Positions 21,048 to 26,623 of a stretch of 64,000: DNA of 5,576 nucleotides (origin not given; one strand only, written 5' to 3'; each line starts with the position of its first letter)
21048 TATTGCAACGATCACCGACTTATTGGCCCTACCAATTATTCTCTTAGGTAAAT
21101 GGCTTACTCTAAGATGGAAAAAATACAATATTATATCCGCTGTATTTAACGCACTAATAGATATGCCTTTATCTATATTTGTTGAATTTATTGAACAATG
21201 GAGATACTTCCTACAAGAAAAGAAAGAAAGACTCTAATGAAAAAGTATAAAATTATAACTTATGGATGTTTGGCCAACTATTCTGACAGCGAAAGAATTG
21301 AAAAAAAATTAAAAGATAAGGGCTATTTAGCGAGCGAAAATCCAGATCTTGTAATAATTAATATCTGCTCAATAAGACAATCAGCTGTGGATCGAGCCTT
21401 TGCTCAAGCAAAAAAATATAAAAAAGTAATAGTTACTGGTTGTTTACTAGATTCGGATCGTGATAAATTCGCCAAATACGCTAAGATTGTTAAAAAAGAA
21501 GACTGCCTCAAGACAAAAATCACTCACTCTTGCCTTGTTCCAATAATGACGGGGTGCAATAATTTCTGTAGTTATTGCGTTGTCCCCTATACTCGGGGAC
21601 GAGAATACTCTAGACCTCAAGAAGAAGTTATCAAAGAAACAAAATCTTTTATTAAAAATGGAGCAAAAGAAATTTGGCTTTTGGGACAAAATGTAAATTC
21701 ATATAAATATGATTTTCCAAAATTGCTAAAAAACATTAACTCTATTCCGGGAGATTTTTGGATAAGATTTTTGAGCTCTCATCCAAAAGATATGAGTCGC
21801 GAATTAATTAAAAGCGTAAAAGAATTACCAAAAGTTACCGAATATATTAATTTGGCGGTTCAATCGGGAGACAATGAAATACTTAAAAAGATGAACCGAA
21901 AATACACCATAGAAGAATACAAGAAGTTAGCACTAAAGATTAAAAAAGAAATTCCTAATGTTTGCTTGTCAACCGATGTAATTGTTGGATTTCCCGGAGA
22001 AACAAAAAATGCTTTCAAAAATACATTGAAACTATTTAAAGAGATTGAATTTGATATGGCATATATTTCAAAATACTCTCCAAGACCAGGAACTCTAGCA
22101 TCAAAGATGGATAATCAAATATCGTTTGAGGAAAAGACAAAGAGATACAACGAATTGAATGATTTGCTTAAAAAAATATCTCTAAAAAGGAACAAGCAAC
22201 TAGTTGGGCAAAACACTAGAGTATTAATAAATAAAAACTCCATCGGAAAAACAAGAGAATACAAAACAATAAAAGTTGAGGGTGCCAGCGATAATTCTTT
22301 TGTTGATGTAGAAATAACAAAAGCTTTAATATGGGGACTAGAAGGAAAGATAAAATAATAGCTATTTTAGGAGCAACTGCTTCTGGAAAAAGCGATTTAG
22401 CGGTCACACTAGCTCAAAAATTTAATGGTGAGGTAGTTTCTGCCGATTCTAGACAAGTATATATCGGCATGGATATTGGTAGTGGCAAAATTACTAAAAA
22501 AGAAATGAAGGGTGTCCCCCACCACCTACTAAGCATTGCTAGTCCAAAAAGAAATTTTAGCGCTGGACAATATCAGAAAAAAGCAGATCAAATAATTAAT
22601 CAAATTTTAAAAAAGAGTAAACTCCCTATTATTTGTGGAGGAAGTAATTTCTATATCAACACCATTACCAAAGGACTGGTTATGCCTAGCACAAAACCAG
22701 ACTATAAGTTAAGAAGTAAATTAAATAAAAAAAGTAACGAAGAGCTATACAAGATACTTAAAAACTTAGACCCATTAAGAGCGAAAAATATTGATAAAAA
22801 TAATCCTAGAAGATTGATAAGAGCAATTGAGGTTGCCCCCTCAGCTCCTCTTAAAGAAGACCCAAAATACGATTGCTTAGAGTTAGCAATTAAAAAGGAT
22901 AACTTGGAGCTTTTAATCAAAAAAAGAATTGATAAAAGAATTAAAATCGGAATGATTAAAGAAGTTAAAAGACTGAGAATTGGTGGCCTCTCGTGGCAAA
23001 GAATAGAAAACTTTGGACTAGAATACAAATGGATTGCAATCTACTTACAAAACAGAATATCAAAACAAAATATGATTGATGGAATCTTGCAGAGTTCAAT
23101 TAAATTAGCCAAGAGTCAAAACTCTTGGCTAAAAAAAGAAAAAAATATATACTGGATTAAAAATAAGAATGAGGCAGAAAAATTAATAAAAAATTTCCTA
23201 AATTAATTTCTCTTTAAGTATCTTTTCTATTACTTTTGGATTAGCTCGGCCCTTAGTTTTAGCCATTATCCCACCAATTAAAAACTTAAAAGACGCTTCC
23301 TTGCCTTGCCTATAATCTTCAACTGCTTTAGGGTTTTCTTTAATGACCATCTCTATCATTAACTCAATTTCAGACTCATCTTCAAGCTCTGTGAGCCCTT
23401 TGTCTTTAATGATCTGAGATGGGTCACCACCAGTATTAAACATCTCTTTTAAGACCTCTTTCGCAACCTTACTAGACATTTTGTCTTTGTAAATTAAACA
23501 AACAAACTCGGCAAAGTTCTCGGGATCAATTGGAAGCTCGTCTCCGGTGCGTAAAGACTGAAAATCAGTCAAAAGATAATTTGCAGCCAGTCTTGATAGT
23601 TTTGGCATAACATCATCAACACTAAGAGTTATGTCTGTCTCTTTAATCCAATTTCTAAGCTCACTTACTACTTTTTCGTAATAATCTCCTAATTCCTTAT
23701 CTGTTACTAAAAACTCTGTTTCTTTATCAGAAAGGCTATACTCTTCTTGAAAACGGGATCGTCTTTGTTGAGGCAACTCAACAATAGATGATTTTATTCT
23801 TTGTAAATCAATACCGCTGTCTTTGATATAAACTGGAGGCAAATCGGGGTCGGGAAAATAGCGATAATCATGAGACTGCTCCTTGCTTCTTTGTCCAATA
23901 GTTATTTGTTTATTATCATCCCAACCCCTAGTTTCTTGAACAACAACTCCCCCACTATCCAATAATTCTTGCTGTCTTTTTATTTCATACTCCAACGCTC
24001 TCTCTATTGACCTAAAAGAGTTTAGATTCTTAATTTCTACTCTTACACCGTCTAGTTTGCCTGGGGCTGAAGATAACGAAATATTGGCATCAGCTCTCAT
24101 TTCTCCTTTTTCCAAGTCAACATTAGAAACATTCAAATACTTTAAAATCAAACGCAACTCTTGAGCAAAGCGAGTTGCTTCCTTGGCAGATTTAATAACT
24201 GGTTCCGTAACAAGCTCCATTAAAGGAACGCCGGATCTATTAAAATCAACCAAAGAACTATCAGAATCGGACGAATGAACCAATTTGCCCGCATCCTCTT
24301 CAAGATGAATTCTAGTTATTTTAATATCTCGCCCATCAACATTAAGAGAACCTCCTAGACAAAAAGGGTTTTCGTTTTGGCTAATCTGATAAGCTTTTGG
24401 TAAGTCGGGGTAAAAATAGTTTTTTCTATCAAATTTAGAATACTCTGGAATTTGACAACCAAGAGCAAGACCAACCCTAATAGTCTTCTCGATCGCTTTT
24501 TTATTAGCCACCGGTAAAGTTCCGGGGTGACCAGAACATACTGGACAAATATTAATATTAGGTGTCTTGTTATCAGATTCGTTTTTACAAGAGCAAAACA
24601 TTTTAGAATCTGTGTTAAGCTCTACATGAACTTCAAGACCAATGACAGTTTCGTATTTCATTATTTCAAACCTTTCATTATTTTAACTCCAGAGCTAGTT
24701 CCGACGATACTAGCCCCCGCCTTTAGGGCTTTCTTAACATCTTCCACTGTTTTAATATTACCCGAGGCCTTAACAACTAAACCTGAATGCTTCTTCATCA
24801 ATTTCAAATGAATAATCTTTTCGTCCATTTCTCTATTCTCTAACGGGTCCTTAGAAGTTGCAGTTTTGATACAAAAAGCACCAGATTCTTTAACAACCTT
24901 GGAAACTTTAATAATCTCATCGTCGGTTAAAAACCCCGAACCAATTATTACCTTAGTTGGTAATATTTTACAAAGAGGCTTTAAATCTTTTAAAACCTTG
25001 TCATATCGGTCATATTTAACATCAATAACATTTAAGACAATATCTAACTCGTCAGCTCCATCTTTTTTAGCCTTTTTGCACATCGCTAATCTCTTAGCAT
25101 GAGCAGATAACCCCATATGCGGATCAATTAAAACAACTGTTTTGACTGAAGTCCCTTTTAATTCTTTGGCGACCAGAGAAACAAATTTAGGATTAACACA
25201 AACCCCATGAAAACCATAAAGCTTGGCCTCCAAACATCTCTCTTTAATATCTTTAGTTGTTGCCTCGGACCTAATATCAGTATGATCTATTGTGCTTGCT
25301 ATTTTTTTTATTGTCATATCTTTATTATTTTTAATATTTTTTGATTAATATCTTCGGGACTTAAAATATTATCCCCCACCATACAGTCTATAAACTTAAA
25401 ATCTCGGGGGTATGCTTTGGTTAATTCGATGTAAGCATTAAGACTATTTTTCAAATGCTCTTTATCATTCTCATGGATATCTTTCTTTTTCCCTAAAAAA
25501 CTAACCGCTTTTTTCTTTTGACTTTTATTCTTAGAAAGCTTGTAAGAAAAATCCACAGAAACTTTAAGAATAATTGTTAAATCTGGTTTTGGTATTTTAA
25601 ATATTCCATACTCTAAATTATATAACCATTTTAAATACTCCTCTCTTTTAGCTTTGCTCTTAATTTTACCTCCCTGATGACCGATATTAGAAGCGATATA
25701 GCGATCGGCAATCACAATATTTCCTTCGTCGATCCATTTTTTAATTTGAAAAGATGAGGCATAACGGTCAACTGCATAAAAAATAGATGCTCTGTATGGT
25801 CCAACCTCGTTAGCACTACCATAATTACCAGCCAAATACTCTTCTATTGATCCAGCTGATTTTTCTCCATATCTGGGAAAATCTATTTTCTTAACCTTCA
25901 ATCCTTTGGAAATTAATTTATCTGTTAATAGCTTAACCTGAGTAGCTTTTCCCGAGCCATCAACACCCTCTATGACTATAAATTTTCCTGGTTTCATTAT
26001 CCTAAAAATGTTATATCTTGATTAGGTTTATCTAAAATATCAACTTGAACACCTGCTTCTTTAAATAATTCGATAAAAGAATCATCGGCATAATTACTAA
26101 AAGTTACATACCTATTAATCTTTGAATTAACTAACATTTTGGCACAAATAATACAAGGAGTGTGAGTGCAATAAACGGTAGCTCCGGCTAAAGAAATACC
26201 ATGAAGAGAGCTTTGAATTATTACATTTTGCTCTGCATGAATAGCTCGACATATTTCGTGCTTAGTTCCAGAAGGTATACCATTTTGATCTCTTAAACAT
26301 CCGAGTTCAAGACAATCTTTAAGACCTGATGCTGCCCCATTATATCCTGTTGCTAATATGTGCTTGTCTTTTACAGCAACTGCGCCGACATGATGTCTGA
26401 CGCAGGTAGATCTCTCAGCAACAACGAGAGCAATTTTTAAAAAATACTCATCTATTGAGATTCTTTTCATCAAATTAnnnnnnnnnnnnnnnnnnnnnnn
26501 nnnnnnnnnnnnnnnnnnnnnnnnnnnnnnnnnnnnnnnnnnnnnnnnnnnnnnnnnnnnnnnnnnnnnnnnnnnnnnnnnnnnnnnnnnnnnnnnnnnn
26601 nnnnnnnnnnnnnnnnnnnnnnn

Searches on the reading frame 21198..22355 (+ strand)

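Call 48: search_protein_families(library=pfam, proteins=[window:21198-22355:+], max_evalue=0.00001)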
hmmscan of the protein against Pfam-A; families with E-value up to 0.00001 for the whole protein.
window:21198-22355:+ (386 aa): 2 families
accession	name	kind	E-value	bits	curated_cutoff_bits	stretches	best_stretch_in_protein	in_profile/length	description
PF04055.27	Radical_SAM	-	2.9e-31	109.3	29.5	1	114-279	1-165/166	Radical SAM superfamily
PF00919.26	UPF0004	-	3.7e-14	53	27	1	16-96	1-91/98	Uncharacterized protein family UPF0004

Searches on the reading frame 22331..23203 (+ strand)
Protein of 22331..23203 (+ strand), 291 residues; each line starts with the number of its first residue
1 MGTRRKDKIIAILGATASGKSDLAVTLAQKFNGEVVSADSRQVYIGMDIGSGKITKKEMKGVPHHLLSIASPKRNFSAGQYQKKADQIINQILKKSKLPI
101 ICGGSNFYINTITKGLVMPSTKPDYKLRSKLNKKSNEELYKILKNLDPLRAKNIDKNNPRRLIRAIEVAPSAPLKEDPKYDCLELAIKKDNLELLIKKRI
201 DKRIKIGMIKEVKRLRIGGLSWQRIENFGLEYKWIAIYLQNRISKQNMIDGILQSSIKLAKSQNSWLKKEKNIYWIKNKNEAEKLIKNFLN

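Call 48: search_protein_families(library=pfam, proteins=[window:22331-23203:+], max_evalue=0.00001)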
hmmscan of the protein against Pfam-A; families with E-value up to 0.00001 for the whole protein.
window:22331-23203:+ (291 aa): 2 families
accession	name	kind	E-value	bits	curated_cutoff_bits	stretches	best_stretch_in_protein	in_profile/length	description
PF01715.23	IPPT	-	6.7e-57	193.4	23.6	1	42-269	1-242/243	IPP transferase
PF01745.22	IPT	-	8e-10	39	20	1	8-114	2-108/233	Isopentenyl transferase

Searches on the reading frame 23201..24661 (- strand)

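Call 48: search_protein_families(library=pfam, proteins=[window:23201-24661:-], max_evalue=0.00001)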
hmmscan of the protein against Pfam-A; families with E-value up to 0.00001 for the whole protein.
window:23201-24661:- (487 aa): 2 families
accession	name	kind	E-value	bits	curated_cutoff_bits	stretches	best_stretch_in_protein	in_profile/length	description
PF02934.20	GatB_N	-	1.3e-114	382.5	23.4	1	5-283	1-275/277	GatB/GatE catalytic domain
PF02637.23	GatB_Yqey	-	1.3e-39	135.9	27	1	373-486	35-148/148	GatB domain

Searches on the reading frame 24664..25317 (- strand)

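Call 48: search_protein_families(library=pfam, proteins=[window:24664-25317:-], max_evalue=0.00001)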
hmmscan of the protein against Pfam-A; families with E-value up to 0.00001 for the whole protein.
window:24664-25317:- (218 aa): 1 family
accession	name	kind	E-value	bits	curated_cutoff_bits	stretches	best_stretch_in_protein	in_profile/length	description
PF01791.15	DeoC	-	4.5e-09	36.7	23.8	1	9-214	5-227/229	DeoC/LacD family aldolase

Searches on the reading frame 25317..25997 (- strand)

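Call 48: search_protein_families(library=pfam, proteins=[window:25317-25997:-], max_evalue=0.00001)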
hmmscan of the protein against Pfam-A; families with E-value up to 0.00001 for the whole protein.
window:25317-25997:- (227 aa): 1 family
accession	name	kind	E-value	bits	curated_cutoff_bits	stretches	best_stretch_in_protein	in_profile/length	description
PF02223.23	Thymidylate_kin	-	1.7e-22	80.5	27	1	9-179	1-156/185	Thymidylate kinase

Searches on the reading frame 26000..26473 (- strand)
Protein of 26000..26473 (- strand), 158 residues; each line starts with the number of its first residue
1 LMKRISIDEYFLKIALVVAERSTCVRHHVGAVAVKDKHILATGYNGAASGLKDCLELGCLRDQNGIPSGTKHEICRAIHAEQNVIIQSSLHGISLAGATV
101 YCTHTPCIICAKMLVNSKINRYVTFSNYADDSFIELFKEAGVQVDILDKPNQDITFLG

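Call 49: search_protein_families(library=pfam, proteins=[window:26000-26473:-], max_evalue=0.00001)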
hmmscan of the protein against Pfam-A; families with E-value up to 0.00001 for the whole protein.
window:26000-26473:- (158 aa): 2 families
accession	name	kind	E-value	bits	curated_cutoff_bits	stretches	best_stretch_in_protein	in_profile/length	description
PF00383.29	dCMP_cyt_deam_1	-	1e-22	80.3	25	1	7-124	3-100/102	Cytidine and deoxycytidylate deaminase zinc-binding region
PF14437.12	MafB19-deam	-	7.4e-15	55.5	27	1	8-131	4-106/142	MafB19-like deaminase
